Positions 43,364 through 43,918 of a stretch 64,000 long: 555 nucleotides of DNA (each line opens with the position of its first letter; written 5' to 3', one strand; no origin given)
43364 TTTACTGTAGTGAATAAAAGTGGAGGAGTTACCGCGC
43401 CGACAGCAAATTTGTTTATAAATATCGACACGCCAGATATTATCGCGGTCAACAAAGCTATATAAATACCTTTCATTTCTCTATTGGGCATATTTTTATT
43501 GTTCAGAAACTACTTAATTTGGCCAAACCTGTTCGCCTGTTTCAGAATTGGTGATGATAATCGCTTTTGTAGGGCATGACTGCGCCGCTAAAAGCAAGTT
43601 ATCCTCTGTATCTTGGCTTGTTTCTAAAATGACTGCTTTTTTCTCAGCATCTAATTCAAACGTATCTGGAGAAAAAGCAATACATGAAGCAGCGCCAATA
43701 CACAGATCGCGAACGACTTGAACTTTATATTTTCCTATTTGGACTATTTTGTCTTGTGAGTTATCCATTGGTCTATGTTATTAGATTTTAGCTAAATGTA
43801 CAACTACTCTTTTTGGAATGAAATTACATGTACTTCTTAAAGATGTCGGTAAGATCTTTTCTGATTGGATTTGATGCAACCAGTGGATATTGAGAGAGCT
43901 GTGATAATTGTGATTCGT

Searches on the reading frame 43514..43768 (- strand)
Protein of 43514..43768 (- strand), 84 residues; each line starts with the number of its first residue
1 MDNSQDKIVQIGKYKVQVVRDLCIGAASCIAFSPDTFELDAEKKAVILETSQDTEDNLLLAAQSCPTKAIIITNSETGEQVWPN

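Call 34: search_protein_families(library=pfam, proteins=[window:43514-43768:-], max_evalue=0.01)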
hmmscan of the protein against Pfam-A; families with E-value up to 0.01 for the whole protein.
window:43514-43768:- (84 aa): 4 families
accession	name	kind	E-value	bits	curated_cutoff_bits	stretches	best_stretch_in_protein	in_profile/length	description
PF13370.11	Fer4_13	-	9.1e-11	42.7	24.5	1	21-70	4-56/58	4Fe-4S single cluster domain of Ferredoxin I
PF13459.11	Fer4_15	-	2.8e-08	34.8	22.4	1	18-72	3-66/66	4Fe-4S single cluster domain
PF06902.16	Fer4_19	-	0.0015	19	24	1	15-69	7-58/64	Divergent 4Fe-4S mono-cluster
PF14697.11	Fer4_21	-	0.0052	17.3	35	0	2-34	20-52/59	4Fe-4S dicluster domain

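Call 43: find_encoding_contigs(protein=window:43514-43768:-, flank=10000, max_places=6)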
Protein window:43514-43768:- (84 aa): 1 contig read that carries it; 1 place shown.
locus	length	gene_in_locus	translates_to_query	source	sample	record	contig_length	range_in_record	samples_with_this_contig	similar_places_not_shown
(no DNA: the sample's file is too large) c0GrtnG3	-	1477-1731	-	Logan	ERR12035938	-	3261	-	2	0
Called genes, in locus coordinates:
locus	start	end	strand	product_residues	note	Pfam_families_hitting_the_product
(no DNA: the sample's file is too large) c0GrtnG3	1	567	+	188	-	?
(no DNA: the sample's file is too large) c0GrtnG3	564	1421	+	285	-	PF02775:TPP_enzyme_C, PF12367:PFO_beta_C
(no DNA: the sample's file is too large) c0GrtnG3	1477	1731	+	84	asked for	PF13459:Fer4_15, PF13370:Fer4_13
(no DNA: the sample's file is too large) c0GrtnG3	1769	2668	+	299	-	PF00892:EamA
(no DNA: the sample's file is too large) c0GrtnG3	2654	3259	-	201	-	?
